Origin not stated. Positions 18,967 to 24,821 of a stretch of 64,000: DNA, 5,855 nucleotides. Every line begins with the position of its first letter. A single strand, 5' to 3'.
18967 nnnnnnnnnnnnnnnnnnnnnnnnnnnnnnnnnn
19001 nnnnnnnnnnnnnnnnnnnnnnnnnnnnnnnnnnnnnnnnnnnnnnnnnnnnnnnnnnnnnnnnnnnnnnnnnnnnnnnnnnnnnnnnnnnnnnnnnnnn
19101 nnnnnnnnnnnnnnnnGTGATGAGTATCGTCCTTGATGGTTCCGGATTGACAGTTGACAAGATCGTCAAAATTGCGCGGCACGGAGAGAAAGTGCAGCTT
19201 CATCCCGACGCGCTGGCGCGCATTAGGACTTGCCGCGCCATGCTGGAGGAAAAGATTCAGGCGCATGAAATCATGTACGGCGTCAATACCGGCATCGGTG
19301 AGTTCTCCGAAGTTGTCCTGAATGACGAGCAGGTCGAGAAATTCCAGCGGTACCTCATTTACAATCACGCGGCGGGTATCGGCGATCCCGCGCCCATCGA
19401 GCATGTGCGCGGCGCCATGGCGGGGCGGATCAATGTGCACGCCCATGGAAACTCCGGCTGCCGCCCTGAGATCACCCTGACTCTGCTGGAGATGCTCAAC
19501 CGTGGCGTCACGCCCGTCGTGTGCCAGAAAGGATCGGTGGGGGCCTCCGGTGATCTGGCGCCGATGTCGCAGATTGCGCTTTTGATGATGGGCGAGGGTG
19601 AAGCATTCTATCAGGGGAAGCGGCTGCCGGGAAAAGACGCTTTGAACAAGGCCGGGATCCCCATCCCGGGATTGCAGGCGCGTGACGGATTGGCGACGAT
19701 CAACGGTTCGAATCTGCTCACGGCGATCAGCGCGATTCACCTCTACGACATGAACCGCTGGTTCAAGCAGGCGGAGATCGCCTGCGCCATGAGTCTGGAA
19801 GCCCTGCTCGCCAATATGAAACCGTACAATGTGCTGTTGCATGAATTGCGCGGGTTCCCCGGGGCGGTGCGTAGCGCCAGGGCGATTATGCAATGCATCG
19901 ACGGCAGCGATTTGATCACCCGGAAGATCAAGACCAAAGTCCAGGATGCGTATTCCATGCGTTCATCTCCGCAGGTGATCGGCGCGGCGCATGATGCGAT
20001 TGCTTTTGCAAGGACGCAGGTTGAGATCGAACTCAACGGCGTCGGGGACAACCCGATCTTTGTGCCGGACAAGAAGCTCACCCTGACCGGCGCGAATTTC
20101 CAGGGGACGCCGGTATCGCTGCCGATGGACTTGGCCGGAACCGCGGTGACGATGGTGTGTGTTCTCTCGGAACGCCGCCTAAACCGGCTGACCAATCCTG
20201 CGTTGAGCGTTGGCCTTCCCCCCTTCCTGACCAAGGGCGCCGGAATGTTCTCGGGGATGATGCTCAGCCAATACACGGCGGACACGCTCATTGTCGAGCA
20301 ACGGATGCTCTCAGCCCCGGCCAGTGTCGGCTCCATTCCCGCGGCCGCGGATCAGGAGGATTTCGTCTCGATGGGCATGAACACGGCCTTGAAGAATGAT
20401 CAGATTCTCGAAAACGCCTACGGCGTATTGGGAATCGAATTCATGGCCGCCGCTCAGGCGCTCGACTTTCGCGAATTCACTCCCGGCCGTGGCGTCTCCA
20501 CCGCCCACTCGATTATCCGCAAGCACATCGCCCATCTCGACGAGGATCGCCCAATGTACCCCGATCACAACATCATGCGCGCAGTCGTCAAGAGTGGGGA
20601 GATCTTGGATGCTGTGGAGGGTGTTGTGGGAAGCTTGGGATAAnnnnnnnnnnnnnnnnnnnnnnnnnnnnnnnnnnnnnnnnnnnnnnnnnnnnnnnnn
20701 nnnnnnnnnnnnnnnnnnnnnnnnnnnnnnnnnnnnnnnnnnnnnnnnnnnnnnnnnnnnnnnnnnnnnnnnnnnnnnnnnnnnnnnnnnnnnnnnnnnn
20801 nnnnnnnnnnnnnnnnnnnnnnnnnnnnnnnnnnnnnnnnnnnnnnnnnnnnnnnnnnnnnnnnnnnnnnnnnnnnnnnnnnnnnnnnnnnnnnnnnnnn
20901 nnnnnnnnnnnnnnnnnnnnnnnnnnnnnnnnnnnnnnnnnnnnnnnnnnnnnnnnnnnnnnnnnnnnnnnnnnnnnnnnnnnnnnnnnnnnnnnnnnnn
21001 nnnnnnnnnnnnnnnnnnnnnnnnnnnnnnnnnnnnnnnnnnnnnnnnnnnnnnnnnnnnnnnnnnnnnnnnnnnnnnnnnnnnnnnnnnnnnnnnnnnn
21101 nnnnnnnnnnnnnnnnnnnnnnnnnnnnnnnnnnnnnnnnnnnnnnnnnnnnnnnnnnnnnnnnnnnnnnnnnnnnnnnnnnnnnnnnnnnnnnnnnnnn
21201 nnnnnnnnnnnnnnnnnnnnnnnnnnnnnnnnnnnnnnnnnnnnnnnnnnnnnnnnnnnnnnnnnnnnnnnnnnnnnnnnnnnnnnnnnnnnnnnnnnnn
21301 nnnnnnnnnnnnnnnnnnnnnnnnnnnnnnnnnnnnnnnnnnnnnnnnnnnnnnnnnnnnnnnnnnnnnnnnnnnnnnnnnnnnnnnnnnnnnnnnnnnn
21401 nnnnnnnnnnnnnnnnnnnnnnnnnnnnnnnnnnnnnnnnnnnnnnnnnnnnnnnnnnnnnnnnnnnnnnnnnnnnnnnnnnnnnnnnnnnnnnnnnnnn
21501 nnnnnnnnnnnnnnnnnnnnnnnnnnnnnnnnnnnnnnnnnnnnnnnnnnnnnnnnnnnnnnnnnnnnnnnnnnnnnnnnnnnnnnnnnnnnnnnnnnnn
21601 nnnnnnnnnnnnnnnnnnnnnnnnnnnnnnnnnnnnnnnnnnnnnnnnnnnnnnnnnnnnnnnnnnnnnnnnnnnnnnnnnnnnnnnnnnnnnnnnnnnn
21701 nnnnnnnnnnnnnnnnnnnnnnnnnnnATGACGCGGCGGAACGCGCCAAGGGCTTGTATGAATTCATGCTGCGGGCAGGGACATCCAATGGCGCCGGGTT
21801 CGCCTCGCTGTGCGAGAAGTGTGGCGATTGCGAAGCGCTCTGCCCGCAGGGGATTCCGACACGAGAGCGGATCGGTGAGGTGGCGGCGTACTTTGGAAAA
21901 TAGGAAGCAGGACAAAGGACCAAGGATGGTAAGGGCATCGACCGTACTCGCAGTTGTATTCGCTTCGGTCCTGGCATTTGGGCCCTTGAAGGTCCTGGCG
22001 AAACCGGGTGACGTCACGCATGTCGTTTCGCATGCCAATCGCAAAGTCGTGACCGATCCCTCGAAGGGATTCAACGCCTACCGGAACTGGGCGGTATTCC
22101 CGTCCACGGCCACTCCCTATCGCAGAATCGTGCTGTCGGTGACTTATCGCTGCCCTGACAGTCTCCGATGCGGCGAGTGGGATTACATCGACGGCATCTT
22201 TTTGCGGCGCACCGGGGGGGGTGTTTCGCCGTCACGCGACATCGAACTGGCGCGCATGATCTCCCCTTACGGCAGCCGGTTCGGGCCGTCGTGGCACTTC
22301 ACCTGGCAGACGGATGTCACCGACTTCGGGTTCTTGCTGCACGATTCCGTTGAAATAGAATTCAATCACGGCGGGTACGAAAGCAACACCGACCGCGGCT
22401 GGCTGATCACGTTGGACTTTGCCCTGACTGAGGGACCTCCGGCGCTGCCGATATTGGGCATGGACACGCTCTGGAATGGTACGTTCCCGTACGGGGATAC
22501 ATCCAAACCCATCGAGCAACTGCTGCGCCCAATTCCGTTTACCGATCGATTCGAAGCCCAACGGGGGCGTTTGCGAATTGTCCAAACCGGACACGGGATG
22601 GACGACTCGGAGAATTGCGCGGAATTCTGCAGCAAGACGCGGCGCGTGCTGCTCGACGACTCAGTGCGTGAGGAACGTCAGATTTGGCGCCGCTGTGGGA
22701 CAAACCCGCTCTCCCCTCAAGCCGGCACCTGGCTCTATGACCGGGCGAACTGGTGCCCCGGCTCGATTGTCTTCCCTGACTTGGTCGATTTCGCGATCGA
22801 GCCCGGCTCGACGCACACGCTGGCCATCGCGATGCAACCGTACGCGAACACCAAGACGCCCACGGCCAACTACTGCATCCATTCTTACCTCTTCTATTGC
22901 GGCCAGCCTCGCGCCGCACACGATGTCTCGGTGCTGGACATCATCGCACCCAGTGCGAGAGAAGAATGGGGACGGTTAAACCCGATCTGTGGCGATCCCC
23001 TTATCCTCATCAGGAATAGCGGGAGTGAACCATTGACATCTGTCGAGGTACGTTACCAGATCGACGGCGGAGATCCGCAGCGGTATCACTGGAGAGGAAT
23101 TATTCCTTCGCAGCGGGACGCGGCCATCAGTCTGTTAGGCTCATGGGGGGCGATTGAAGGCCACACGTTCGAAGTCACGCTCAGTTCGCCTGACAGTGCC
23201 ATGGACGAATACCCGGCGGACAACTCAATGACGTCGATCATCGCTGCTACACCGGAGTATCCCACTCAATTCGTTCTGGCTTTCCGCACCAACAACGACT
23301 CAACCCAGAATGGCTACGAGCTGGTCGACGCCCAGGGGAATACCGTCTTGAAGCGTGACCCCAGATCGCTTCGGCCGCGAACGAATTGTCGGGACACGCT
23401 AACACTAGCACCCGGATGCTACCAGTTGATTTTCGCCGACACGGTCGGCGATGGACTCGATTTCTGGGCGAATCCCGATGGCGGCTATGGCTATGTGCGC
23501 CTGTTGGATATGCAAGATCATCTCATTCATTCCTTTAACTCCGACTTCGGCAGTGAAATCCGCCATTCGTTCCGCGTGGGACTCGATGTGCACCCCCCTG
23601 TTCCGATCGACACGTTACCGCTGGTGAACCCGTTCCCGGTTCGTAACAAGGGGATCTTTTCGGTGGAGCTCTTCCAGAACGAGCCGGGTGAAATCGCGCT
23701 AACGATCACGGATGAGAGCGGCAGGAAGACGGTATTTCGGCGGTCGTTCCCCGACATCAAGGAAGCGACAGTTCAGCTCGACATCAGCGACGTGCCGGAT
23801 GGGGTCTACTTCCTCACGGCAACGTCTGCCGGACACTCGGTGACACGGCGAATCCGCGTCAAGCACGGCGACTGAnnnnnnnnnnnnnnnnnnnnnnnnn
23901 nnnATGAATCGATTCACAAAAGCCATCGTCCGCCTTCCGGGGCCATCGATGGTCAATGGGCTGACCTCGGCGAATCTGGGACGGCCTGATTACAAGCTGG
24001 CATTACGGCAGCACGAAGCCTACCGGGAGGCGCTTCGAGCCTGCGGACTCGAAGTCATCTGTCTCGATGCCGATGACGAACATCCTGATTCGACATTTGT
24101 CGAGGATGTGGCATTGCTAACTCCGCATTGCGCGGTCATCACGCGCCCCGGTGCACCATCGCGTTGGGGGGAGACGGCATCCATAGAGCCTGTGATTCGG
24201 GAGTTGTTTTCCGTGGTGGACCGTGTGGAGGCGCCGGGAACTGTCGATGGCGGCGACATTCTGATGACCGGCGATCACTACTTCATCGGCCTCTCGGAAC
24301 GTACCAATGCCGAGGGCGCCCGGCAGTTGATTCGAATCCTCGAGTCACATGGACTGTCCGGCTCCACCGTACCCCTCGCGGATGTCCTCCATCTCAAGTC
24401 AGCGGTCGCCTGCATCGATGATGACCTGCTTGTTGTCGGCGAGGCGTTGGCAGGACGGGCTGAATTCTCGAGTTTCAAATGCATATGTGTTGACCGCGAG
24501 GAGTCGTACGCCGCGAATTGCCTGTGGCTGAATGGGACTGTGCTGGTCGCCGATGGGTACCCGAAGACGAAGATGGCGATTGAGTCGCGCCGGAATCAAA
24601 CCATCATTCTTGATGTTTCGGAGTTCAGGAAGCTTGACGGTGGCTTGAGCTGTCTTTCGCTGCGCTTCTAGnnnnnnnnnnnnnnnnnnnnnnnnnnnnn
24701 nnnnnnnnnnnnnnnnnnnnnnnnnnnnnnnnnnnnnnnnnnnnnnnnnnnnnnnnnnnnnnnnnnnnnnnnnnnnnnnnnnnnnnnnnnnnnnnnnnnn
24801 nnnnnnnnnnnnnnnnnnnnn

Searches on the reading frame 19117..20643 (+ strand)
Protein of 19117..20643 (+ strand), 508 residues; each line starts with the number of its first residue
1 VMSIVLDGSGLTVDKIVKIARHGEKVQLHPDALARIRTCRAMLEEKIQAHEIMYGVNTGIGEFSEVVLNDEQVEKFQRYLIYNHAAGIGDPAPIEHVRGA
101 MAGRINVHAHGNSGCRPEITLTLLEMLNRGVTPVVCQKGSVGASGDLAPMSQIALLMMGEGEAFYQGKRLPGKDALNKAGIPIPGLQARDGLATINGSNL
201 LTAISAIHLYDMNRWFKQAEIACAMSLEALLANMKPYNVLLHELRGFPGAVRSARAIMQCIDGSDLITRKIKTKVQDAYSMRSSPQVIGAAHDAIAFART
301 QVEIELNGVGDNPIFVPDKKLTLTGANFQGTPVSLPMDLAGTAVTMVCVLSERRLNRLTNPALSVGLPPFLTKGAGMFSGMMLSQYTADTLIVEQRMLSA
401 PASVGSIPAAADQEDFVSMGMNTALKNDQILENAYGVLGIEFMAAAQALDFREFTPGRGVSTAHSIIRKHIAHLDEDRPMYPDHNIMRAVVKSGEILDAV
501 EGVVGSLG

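Call 11: search_protein_families(library=pfam, proteins=[window:19117-20643:+], max_evalue=0.001)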
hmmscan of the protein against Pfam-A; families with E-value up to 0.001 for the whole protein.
window:19117-20643:+ (508 aa): 1 family
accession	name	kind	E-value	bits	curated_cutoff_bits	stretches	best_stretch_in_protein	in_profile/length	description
PF00221.24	Lyase_aromatic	-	1.4e-161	538.8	27.3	1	11-468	1-465/466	Aromatic amino acid lyase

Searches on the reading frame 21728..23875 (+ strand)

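Call 39: search_protein_families(library=pfam, proteins=[window:21728-23875:+], max_evalue=0.0001)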
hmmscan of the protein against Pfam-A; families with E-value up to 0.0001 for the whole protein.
window:21728-23875:+ (715 aa): 2 families
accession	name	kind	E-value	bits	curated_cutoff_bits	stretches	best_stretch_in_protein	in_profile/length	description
PF09113.15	N-glycanase_C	-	1.9e-16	60.5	25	1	268-388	12-139/140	Peptide-N-glycosidase F, C terminal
PF18962.6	Por_Secre_tail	-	3.5e-08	34.1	27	1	640-709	6-73/75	Secretion system C-terminal sorting domain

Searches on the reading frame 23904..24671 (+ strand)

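Call 74: search_protein_families(library=pfam, proteins=[window:23904-24671:+], max_evalue=0.0001)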
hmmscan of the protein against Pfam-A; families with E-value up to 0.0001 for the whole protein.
window:23904-24671:+ (255 aa): 1 family
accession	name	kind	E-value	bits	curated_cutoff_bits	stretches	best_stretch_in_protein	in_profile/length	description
PF02274.22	ADI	-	9.6e-08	31.9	22.8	1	104-185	173-263/377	Arginine deiminase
